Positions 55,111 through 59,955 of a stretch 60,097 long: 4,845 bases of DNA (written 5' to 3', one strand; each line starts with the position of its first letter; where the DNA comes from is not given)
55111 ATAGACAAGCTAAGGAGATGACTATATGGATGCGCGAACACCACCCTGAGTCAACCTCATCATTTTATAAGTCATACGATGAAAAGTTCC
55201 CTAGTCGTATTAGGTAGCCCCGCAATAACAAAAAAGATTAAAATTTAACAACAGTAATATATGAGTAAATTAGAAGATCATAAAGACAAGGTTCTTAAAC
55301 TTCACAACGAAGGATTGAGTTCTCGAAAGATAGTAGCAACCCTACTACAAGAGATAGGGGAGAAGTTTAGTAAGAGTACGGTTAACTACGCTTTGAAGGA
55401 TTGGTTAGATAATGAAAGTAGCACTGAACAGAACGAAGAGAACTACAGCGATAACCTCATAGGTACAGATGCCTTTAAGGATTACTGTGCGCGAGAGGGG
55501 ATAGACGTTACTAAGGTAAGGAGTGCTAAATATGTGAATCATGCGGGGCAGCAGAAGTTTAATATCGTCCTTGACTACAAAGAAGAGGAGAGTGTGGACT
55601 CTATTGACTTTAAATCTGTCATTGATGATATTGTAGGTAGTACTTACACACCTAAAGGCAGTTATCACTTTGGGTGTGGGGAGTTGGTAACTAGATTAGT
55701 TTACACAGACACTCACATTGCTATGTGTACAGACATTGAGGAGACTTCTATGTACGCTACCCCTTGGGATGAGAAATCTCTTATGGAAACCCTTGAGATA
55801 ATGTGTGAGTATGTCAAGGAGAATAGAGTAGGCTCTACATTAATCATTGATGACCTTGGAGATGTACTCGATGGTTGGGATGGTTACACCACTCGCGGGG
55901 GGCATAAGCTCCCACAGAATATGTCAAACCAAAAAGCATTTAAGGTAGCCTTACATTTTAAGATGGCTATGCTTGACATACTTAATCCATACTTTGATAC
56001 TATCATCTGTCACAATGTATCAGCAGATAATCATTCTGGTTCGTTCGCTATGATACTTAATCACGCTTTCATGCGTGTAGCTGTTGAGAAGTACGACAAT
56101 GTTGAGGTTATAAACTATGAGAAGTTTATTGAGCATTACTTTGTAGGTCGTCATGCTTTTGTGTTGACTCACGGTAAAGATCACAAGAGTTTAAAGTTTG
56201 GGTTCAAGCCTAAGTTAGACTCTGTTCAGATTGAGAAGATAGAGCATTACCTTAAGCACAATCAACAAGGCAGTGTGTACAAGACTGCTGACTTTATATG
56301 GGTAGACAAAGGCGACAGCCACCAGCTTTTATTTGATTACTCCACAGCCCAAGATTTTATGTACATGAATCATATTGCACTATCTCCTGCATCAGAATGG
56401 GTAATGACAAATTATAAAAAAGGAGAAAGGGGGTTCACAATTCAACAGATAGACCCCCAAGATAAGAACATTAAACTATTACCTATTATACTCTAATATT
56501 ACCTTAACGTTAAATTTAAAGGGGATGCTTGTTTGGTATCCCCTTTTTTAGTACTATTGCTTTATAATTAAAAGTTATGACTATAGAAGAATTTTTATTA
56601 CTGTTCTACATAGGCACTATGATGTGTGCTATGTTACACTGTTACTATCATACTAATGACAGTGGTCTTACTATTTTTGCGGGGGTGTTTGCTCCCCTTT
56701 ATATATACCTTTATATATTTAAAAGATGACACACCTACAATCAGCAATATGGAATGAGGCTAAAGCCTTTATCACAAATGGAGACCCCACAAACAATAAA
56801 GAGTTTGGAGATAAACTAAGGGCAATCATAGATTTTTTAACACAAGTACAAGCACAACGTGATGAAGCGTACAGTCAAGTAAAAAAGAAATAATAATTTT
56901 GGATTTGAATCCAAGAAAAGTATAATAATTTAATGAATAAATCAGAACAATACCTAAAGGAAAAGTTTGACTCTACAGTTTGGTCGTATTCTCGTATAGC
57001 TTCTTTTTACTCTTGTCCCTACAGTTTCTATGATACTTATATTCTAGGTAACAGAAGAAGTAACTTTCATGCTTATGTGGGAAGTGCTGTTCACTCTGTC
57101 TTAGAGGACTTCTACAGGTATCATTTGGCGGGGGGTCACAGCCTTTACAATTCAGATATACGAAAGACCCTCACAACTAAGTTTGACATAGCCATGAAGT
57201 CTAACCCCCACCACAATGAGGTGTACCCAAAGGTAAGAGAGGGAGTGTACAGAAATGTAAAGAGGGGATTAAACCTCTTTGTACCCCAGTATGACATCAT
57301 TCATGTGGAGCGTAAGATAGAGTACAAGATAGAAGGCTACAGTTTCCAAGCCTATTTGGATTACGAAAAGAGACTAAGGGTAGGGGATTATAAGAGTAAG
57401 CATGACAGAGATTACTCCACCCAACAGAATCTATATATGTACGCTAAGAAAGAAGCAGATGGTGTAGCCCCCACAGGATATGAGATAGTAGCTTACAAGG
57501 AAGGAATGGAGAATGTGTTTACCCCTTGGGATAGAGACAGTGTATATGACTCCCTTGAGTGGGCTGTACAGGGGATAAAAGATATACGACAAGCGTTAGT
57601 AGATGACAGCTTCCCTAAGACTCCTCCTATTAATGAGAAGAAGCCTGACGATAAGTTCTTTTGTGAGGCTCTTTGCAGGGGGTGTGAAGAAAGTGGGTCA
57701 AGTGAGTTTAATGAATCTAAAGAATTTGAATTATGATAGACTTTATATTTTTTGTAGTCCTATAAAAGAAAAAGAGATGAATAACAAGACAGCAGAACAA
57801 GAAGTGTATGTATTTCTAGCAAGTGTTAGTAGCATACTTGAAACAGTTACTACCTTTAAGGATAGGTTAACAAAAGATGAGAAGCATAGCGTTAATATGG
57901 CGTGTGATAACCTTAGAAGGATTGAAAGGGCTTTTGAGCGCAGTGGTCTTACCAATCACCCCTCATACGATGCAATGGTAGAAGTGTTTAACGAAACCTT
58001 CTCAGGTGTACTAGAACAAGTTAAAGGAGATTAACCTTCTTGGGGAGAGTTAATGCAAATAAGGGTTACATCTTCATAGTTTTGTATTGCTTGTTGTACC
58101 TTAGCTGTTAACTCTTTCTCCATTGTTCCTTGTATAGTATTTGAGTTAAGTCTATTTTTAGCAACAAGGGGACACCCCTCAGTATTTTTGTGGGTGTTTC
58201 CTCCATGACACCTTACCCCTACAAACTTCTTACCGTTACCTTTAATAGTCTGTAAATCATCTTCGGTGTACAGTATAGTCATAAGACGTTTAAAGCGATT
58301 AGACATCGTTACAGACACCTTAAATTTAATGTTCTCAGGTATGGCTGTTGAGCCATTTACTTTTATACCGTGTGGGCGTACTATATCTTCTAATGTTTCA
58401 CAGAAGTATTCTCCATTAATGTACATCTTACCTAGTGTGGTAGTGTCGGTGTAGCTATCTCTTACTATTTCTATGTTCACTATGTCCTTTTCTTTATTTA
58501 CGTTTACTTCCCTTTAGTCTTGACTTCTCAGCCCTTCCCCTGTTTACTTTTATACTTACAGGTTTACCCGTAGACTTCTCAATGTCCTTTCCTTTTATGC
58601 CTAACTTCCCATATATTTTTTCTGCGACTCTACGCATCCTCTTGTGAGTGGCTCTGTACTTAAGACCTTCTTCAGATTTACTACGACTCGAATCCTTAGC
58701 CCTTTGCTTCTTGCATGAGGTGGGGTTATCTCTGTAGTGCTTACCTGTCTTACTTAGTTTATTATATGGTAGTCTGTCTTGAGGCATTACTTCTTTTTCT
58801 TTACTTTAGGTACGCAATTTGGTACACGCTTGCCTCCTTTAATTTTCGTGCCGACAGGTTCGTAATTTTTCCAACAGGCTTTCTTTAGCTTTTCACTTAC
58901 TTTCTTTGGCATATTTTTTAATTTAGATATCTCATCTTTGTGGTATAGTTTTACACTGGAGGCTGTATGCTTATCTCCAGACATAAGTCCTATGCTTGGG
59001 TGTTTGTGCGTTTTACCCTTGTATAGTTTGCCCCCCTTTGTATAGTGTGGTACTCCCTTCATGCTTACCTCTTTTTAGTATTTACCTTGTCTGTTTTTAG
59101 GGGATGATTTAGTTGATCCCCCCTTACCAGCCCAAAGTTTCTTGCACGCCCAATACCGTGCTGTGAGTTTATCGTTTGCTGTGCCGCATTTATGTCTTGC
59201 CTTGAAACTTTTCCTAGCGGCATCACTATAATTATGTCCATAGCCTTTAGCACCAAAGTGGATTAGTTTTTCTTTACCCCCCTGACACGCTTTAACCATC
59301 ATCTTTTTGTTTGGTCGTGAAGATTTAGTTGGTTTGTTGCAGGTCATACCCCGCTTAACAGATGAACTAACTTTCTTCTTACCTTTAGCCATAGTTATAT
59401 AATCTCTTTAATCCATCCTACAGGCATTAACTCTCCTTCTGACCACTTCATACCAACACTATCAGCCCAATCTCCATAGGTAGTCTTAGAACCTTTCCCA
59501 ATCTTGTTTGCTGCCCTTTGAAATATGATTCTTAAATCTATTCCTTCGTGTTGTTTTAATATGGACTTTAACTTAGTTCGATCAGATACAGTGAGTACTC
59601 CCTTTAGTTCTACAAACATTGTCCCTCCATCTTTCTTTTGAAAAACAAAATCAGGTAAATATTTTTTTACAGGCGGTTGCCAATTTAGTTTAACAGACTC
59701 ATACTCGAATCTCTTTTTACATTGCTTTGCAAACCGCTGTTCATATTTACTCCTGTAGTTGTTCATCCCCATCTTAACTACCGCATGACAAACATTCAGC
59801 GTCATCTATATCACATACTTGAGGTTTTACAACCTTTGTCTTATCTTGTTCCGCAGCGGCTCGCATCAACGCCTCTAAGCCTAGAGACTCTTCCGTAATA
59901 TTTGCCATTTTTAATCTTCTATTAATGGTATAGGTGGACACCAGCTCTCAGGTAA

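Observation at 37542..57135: Strong over-representation of the G/C-only motif GCGGGGG (extended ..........), concentrated in the replication arm and spanning codon borders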

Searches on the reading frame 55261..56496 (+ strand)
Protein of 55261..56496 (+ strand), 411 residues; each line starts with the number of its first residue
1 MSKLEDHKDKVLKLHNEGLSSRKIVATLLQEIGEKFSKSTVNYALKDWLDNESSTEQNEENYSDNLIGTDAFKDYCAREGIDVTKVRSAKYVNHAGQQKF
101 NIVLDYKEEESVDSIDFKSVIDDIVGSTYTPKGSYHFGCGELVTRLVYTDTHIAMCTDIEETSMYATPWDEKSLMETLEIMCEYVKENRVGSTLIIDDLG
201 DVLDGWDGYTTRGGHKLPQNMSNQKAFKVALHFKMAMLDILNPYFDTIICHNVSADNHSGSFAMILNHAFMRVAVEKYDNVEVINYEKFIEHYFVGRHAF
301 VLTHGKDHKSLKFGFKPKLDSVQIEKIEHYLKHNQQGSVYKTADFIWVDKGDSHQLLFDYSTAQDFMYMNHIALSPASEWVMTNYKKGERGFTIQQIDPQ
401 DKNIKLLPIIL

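Call 6: search_protein_families(library=pfam, proteins=[window:55261-56496:+])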
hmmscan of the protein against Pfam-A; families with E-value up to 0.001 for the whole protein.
window:55261-56496:+ (411 aa): 0 families

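Call 49: search_protein_families(library=phrogs, max_evalue=0.00001, proteins=[window:55261-56496:+])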
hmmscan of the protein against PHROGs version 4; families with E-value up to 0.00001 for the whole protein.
window:55261-56496:+ (411 aa): 1 family
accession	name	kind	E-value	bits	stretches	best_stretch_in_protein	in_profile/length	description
phrog_22398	-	unknown function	3.7e-89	300.4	1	72-396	88-417/433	-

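Call 64: search_solved_structures(query=window:55261-56496:+, max_evalue=1)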
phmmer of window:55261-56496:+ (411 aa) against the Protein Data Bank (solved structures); distinct sequences matched with E-value up to 1: 1.
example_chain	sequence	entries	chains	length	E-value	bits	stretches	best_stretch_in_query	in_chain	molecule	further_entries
3lmk_A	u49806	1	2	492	0.51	12.6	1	56-104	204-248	Metabotropic glutamate receptor 5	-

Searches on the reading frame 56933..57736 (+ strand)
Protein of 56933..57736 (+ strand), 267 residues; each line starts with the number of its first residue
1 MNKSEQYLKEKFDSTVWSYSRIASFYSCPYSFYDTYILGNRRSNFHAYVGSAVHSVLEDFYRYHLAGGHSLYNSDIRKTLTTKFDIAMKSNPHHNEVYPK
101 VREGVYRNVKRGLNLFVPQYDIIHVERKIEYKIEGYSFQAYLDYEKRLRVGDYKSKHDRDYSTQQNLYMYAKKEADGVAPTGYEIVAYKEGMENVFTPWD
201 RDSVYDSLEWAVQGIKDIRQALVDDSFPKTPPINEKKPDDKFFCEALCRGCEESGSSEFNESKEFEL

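Call 6: search_protein_families(library=pfam, proteins=[window:56933-57736:+])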
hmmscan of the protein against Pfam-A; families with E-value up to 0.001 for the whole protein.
window:56933-57736:+ (267 aa): 1 family
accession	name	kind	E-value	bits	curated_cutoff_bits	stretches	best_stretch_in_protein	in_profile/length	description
PF12705.13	PDDEXK_1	-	1.2e-12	48.7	22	1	17-251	2-240/247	PD-(D/E)XK nuclease superfamily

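Call 49: search_protein_families(library=phrogs, max_evalue=0.00001, proteins=[window:56933-57736:+])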
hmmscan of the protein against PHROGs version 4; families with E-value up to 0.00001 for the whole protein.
window:56933-57736:+ (267 aa): 2 families
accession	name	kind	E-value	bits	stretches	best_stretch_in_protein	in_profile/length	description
phrog_69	-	DNA, RNA and nucleotide metabolism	1.4e-16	61.6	1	16-234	89-299/501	exonuclease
phrog_1218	-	DNA, RNA and nucleotide metabolism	6.1e-12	46.5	1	14-171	7-184/364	exonuclease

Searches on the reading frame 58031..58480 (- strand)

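Call 71: search_protein_families(library=pfam, max_evalue=0.001, proteins=[window:58031-58480:-])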
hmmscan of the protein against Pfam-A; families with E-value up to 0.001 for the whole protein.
window:58031-58480:- (149 aa): 1 family
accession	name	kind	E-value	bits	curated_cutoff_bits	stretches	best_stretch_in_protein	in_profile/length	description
PF18925.5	DUF5675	-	2.6e-16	60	26.7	1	5-133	2-113/114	Family of unknown function (DUF5675)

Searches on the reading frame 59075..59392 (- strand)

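Call 71: search_protein_families(library=pfam, max_evalue=0.001, proteins=[window:59075-59392:-])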
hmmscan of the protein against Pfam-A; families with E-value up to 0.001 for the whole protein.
window:59075-59392:- (105 aa): 1 family
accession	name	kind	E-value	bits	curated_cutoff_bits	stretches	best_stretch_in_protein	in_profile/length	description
PF19058.5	DUF5754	-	2.3e-05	24.8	27.4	1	22-52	4-31/49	Family of unknown function (DUF5754)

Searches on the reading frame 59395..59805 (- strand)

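Call 71: search_protein_families(library=pfam, max_evalue=0.001, proteins=[window:59395-59805:-])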
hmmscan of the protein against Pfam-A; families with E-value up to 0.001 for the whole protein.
window:59395-59805:- (136 aa): 1 family
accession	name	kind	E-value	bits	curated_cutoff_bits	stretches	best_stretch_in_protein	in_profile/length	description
PF05367.17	Phage_endo_I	-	3e-23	82.6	29.1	1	14-134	12-132/149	Phage endonuclease I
